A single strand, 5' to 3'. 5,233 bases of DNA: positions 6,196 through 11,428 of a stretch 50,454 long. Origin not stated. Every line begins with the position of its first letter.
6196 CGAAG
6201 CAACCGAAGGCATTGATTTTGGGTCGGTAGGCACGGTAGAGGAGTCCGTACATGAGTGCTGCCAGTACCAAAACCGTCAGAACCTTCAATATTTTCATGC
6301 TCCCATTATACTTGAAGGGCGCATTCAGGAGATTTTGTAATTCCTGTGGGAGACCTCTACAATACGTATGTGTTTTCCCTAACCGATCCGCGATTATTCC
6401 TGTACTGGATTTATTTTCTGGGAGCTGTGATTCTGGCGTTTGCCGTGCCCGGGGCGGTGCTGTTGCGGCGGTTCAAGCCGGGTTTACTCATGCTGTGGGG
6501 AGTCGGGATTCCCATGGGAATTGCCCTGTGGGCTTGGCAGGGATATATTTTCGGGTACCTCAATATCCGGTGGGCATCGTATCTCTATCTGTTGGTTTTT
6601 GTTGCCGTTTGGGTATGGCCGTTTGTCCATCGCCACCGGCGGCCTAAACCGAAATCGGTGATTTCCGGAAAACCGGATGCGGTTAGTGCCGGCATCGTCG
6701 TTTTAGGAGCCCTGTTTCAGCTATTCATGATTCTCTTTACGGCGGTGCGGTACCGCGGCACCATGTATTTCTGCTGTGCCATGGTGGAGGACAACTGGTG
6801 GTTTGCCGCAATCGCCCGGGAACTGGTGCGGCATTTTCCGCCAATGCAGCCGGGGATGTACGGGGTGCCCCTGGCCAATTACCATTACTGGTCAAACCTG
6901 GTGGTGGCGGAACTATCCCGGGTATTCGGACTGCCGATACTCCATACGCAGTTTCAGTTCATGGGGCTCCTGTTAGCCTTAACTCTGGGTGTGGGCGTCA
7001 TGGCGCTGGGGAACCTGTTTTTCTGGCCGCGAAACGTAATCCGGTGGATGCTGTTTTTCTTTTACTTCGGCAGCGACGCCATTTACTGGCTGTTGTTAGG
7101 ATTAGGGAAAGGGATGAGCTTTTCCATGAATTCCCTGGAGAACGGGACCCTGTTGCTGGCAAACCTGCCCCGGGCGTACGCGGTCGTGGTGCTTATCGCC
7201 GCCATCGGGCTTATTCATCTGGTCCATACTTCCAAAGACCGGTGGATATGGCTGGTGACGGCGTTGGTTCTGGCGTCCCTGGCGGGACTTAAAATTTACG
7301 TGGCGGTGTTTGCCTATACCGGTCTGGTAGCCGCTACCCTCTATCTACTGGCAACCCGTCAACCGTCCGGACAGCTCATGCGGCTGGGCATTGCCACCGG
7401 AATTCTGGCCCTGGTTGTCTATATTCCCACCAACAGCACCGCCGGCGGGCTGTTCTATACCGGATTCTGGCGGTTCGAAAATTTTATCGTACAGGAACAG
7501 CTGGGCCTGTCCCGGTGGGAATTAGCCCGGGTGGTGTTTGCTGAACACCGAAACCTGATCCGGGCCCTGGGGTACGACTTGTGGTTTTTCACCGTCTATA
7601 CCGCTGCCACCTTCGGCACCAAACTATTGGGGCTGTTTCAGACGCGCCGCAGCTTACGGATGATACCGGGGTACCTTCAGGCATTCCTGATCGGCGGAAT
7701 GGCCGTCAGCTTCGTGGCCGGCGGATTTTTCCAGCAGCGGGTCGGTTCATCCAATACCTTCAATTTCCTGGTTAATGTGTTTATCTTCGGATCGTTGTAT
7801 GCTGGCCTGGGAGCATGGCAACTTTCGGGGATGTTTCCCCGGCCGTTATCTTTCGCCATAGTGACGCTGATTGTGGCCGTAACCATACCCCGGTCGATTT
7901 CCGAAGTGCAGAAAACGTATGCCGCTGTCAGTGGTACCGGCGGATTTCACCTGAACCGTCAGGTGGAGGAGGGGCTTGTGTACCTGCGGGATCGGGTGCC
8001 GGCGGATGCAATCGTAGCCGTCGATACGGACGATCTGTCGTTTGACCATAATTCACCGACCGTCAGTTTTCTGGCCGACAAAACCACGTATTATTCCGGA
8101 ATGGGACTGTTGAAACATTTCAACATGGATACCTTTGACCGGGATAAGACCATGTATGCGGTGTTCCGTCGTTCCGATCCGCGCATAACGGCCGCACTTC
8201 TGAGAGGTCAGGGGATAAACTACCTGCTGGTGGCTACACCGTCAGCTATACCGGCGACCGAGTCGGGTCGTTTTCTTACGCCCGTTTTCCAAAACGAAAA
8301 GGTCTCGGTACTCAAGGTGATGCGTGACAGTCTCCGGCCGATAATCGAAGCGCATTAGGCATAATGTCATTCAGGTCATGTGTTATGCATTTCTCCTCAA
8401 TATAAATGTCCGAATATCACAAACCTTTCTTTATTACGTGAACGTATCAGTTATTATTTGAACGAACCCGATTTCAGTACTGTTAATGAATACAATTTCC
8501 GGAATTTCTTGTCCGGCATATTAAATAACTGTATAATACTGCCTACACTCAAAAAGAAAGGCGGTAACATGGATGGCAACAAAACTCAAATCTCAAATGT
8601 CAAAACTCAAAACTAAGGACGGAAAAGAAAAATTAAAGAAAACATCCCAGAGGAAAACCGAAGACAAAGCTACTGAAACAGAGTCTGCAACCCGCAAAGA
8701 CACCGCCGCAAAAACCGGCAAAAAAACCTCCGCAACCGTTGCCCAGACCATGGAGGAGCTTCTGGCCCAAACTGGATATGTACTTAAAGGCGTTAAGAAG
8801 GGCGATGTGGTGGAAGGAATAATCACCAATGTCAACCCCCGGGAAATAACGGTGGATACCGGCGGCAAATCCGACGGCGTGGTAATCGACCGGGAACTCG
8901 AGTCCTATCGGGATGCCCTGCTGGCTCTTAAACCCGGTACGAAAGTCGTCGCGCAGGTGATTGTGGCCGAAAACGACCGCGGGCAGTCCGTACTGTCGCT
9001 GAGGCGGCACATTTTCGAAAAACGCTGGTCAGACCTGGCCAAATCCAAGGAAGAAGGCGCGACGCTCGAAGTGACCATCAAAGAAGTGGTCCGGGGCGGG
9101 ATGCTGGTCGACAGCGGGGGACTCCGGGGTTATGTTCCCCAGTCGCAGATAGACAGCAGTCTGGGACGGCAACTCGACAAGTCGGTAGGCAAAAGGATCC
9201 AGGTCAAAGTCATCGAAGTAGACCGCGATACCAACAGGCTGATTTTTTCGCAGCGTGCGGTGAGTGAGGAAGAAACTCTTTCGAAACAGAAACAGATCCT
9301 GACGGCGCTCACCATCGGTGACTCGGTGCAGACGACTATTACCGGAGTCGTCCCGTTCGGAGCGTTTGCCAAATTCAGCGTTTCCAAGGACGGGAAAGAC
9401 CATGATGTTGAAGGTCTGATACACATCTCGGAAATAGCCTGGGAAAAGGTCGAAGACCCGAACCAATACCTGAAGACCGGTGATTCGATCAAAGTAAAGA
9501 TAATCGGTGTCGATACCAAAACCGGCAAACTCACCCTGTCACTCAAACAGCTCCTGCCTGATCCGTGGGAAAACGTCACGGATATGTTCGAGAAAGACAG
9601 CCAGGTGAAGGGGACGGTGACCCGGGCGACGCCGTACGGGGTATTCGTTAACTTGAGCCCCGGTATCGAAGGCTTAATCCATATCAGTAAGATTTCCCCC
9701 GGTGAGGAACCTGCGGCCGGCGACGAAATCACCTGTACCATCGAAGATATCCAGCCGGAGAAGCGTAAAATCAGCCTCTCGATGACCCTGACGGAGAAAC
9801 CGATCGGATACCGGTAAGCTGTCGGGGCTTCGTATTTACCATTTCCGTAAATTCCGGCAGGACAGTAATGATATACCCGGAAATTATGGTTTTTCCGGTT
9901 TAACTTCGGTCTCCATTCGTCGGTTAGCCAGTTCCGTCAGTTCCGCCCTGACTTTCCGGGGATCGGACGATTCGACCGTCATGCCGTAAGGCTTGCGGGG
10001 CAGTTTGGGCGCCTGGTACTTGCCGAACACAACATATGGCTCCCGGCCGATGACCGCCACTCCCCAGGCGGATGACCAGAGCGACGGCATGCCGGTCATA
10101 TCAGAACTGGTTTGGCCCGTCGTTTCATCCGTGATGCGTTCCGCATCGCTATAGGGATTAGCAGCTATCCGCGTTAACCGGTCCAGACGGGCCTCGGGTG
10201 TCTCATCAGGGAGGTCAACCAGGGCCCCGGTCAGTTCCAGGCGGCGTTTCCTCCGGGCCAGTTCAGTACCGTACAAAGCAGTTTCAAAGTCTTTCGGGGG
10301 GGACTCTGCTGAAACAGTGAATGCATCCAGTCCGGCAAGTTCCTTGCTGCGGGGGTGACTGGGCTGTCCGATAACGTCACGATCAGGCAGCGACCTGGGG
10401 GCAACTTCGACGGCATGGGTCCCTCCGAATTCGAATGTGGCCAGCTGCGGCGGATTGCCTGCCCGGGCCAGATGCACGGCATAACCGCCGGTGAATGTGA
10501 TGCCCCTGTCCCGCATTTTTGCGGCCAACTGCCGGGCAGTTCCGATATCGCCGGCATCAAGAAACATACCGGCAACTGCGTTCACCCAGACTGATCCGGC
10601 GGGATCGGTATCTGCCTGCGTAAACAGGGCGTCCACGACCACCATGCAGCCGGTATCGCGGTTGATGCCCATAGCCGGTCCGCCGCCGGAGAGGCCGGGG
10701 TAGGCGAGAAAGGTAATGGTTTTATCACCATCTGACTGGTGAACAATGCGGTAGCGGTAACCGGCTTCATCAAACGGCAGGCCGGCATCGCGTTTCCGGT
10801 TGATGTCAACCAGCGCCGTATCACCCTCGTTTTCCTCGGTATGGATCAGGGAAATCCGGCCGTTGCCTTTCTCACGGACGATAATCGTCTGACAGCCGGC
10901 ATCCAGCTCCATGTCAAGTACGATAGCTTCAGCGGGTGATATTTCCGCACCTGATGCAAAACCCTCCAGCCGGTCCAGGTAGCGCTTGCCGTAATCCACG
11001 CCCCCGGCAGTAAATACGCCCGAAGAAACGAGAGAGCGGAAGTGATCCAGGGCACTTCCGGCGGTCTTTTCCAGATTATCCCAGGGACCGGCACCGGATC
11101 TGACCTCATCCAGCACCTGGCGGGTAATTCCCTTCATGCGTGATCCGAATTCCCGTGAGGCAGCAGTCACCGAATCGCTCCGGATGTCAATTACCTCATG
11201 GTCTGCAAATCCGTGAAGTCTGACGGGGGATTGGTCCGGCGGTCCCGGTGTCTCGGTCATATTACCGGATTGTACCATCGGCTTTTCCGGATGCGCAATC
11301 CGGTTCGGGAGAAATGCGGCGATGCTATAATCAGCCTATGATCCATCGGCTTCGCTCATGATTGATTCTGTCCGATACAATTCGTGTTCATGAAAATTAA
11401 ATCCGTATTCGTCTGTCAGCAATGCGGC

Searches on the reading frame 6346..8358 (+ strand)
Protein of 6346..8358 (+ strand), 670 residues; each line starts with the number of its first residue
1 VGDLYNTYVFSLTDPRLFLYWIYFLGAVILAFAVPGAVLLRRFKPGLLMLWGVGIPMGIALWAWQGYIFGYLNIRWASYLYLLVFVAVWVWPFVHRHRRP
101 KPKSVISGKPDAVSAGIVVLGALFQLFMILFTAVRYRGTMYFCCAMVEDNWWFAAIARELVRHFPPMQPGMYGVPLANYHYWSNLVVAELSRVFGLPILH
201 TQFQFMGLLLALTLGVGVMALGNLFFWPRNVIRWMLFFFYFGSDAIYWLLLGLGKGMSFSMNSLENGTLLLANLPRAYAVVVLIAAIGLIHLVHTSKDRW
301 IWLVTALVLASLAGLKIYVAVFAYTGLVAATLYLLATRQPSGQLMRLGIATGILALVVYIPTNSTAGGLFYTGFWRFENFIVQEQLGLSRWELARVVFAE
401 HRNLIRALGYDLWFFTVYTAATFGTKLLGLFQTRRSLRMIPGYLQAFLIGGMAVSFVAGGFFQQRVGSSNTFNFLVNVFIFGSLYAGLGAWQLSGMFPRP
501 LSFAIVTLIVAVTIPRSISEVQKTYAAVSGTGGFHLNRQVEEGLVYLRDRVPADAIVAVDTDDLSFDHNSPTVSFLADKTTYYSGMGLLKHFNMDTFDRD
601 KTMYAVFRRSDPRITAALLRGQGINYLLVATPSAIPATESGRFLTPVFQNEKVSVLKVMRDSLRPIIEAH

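Call 4: search_protein_families(library=pfam, proteins=[window:6346-8358:+], max_evalue=0.01)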
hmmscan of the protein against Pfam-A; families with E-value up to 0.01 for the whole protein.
window:6346-8358:+ (670 aa): 0 families

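Call 9: search_protein_families(library=ncbifam, proteins=[window:6346-8358:+], max_evalue=1)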
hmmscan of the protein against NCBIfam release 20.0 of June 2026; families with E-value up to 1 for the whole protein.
window:6346-8358:+ (670 aa): 0 families

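Call 16: find_homologous_proteins(query=window:6346-8358:+, max_evalue=0.001)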
Query window:6346-8358:+ (670 aa): 66 proteins with E <= 0.001 among 8000 candidates.
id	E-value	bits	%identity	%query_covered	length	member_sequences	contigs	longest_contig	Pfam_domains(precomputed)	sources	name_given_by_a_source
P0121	0.0e+0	1507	100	100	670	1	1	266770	-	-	-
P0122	1.3e-178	614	46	99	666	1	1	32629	-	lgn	-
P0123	2.5e-164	567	44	97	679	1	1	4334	-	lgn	-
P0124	1.0e-160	555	42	99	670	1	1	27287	-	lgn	-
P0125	3.5e-160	553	44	96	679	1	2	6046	-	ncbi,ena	-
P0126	6.6e-156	539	42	97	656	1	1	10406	-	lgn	-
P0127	6.6e-149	516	37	97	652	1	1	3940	-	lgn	-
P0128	8.2e-149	515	41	98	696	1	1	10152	-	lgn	-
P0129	1.8e-146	508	41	99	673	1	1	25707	-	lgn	-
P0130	9.3e-146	505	41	98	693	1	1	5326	-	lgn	-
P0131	6.6e-145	502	38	96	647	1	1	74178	-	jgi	jgi:hypothetical protein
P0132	5.1e-143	496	40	98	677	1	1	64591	-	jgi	jgi:hypothetical protein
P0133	1.2e-140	488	40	97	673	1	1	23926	-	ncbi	-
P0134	6.6e-137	476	39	97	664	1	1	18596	-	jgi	jgi:hypothetical protein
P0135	1.6e-136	475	38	98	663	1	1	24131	-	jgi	jgi:hypothetical protein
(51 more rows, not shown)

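Call 20: search_solved_structures(query=A2, max_evalue=10)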
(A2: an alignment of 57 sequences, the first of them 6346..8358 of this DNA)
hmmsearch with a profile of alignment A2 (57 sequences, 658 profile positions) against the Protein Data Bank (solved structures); distinct sequences matched with E-value up to 10: 7.
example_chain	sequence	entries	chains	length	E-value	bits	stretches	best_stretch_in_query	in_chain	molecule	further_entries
8hf2_A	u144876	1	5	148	0.29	12.6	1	270-353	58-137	PRA1 family protein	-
6nud_C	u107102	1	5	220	2.4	9.6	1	561-625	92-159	CRISPR type III-associated RAMP protein Csm3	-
6nue_C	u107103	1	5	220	2.4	9.6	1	562-625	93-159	CRISPR type III-associated RAMP protein Csm3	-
6ifk_G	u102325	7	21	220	2.4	9.5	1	562-625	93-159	Type III-A CRISPR-associated RAMP protein Csm3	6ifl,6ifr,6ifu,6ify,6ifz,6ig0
6ifn_F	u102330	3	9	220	2.4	9.5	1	562-625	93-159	Type III-A CRISPR-associated RAMP protein Csm3 | CRISPR system Cms endoribonuclease Csm3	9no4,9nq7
9no4_G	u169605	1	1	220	2.4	9.5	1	562-625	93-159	CRISPR system Cms endoribonuclease Csm3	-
6xeh_A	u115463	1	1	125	5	8.5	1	570-652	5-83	DE NOVO DESIGNED OR386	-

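Call 42: search_protein_families(library=pfam, alignment_id=A2, max_evalue=0.1)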
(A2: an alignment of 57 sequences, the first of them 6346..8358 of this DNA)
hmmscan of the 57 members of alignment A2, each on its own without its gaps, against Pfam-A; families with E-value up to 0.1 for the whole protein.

A. member 1, window:6346-8358:+ (670 aa): 0 families

B. families by the number of members that match (of 57 scanned): 11 families
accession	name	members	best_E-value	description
PF20176.3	DUF6541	8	2.8e-05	Family of unknown function (DUF6541)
PF17555.7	TssN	1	1.1e-05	Type VI secretion system, TssN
PF20604.3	DUF6798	1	0.0025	Domain of unknown function (DUF6798)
PF05279.16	Asp-B-Hydro_N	1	0.0075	Aspartyl beta-hydroxylase N-terminal region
PF20312.3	DUF6608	1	0.014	Family of unknown function (DUF6608)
PF16100.11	RMI2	1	0.016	RecQ-mediated genome instability protein 2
PF18203.6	IPTL-CTERM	1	0.029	IPTL-CTERM motif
PF15681.10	LAX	1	0.034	Lymphocyte activation family X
PF25291.1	CGLA_C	1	0.058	Lambda-carrageenase C-terminal domain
PF14780.11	NEPRO_N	1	0.065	Nucleolus and neural progenitor protein, N-terminal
PF07250.17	Glyoxal_oxid_N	1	0.086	Glyoxal oxidase N-terminus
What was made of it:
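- Tried and rejected: The C3 family gave only weak DUF6541 hits (call 42).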

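Call 62: predict_structure(alignment_id=A2)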
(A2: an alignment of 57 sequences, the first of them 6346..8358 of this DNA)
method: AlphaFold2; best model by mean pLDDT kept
length: 670 residues; sequences in the alignment: 57
mean_pLDDT: 93.5   pTM: 0.94
mean pLDDT of the five models: 93.5, 93.1, 92.5, 91.9, 91.7
residues with pLDDT >= 90: 582; 70-90: 66; 50-70: 18; < 50: 4
segments of 3 or more residues with pLDDT < 50: 1-4
pLDDT, mean of each block of 10 residues (from residue 1): 62 95 98 97 89 98 98 97 97 73 64 97 96 91 88 95 94 92 98 96 97 98 95 98 96 95 94 96 98 93 97 97 98 97 96 94 86 95 95 97 97 97 97 95 98 98 87 97 98 96 97 96 91 89 96 96 93 94 95 94 93 93 97 79 93 96 87
secondary structure, 60 per line:
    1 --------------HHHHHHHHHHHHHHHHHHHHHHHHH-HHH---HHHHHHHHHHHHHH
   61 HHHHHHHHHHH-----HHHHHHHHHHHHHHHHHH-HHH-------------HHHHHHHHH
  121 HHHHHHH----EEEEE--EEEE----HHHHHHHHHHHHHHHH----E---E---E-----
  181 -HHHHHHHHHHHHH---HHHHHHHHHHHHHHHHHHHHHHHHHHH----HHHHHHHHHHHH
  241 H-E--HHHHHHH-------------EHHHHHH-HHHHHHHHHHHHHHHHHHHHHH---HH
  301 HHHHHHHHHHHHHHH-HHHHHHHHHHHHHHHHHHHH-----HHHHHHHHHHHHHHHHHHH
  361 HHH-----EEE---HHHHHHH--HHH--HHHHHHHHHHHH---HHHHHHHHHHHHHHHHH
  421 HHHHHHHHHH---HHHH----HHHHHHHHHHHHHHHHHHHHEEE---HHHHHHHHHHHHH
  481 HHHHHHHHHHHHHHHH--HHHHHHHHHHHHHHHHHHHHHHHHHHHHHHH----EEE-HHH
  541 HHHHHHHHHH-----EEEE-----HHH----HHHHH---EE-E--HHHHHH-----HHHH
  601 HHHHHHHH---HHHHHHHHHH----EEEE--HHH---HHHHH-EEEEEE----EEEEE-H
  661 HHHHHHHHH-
elements in order: H15-39 H47-71 H77-94 H112-127 E132-136 E139-142 H147-162 H182-194 H198-224 H229-241 H246-252 H267-272 H274-295 H299-315 H317-336 H342-363 E369-371 H375-381 H389-400 H404-430 H434-437 H442-461 E462-464 H468-496 H499-529 E534-536 H538-550 E556-559 H572-576 H586-591 H597-608 H612-621 E626-629 H638-642 E644-649 E654-658 H660-669
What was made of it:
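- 6346..8358 (+): C3, STT3/DPY19-like GT-C fold with no family model (670 aa). AF2 pLDDT 93.5 (call 62).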

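Call 67: fold_search(model_id=the predicted structure, library=pdb)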
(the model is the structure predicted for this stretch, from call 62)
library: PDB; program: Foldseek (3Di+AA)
matches with E <= 10: 383; with E <= 0.001: 18
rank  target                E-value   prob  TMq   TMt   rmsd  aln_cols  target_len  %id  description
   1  9n9j_I                2.6e-09  1.00  0.42  0.41  15.6       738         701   10  Structure of a GRP94 folding intermediate engaged with a CCDC134- and FKBP11-bound secretory translocon (released 2025-11-19)
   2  8b6l_I                3.3e-08  1.00  0.43  0.42  15.3       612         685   11  Subtomogram average of the human Sec61-TRAP-OSTA-translocon (released 2022-12-07)
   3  7zlh_A                3.5e-08  1.00  0.39  0.39  15.9       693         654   12  Cryo-EM structure of C-mannosyltransferase CeDPY19, in apo state, bound to CMT2-Fab and anti-Fab nanobody (released 2023-01-11)
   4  7zlg_A                4.8e-08  1.00  0.41  0.41  12.7       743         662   10  Cryo-EM structure of C-mannosyltransferase CeDPY19, in complex with acceptor peptide and bound to CMT2-Fab and anti-Fa (released 2023-01-11)
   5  7zli_A                6.9e-08  1.00  0.43  0.44  13.4       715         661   11  Cryo-EM structure of C-mannosyltransferase CeDPY19, in complex with Dol25-P-Man and bound to CMT2-Fab and anti-Fab nan (released 2023-01-11)
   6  6s7t_A                8.6e-08  1.00  0.42  0.40  15.5       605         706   11  Cryo-EM structure of human oligosaccharyltransferase complex OST-B (released 2019-12-18)
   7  7e9s_A                2.7e-07  1.00  0.40  0.33  14.2       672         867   11  Archaeal oligosaccharyltransferase AglB from Archaeoglobus fulgidus in complex with an inhibitory peptide and a dolich (released 2021-09-08)
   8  8age_A                3.0e-07  1.00  0.44  0.46  13.5       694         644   12  Structure of yeast oligosaccharylransferase complex with acceptor peptide bound (released 2022-12-07)
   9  8pn9_A                4.4e-07  1.00  0.42  0.43  14.0       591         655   11  Structure of human oligosaccharyltransferase OST-A complex bound to NGI-1 (released 2024-05-08)
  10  7oci_F                5.0e-07  1.00  0.45  0.47  13.2       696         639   12  Cryo-EM structure of yeast Ost6p containing oligosaccharyltransferase complex (released 2022-02-16)
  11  8agc_A                6.2e-07  1.00  0.45  0.43  13.5       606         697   14  Structure of yeast oligosaccharylransferase complex with lipid-linked oligosaccharide and non-acceptor peptide bound (released 2022-12-07)
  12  6s7o_A                8.6e-07  1.00  0.45  0.46  13.7       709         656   11  Cryo-EM structure of human oligosaccharyltransferase complex OST-A (released 2019-12-18)
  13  6ezn_F                1.1e-06  1.00  0.45  0.47  13.9       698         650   12  Cryo-EM structure of the yeast oligosaccharyltransferase (OST) complex (released 2018-01-17)
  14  3wak                  3.2e-06  1.00  0.44  0.36  13.8       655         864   11  Crystal structure of the Archaeoglobus fulgidus oligosaccharyltransferase (O29867_ARCFU) in the apo form (released 2013-10-30)
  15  8if8_C                4.1e-06  1.00  0.48  0.53  12.7       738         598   12  Arabinosyltransferase AftA (released 2023-05-31)
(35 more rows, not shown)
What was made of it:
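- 6346..8358 (+): Foldseek top 18 are all GT-C, led by STT3 at 2.6e-9 and DPY19 at 3.5e-8; the C-terminal domain resembles the AglB C-terminal domain (call 67).
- Closest known: Oligosaccharyltransferases STT3/AglB/PglB and the C-mannosyltransferase DPY19. Same: These are the best structural matches of C3, including an AglB-like C-terminal globular domain (call 67).
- The C3 tail resembles the AglB C-terminal domain (call 67). The best structural matches of C3 are protein-modifying GT-Cs: STT3, AglB, PglB and the C-mannosyltransferase DPY19, including the AglB-like C-terminal domain (call 67).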

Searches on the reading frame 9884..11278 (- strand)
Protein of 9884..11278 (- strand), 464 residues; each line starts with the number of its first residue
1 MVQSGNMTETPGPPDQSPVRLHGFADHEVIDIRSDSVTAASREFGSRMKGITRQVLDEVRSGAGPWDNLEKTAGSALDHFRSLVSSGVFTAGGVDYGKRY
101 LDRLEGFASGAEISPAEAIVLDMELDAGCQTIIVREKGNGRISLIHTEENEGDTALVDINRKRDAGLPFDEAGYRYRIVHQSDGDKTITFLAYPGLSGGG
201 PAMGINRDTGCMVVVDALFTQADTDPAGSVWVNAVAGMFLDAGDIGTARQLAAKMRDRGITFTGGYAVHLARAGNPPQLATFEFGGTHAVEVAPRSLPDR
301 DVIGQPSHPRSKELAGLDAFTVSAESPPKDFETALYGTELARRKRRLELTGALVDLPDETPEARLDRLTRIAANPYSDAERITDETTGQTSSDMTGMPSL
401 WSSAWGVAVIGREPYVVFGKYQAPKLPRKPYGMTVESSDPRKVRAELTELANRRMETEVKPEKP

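Call 6: search_protein_families(library=pfam, proteins=[window:9884-11278:-], max_evalue=0.001)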
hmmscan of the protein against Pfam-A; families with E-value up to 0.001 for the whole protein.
window:9884-11278:- (464 aa): 0 families

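Call 71: search_protein_families(library=ncbifam, proteins=[window:9884-11278:-], max_evalue=0.01)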
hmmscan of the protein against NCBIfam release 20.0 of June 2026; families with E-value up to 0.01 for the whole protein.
window:9884-11278:- (464 aa): 1 family
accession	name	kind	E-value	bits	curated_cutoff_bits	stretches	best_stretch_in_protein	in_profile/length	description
NF040521.1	C45_proenzyme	subfamily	2.2e-05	24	85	1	96-292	52-227/313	C45 family autoproteolytic acyltransferase/hydrolase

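Call 72: search_protein_families(library=pfam, proteins=[window:9884-11278:-], max_evalue=1)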
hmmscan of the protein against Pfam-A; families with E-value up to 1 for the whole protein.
window:9884-11278:- (464 aa): 0 families
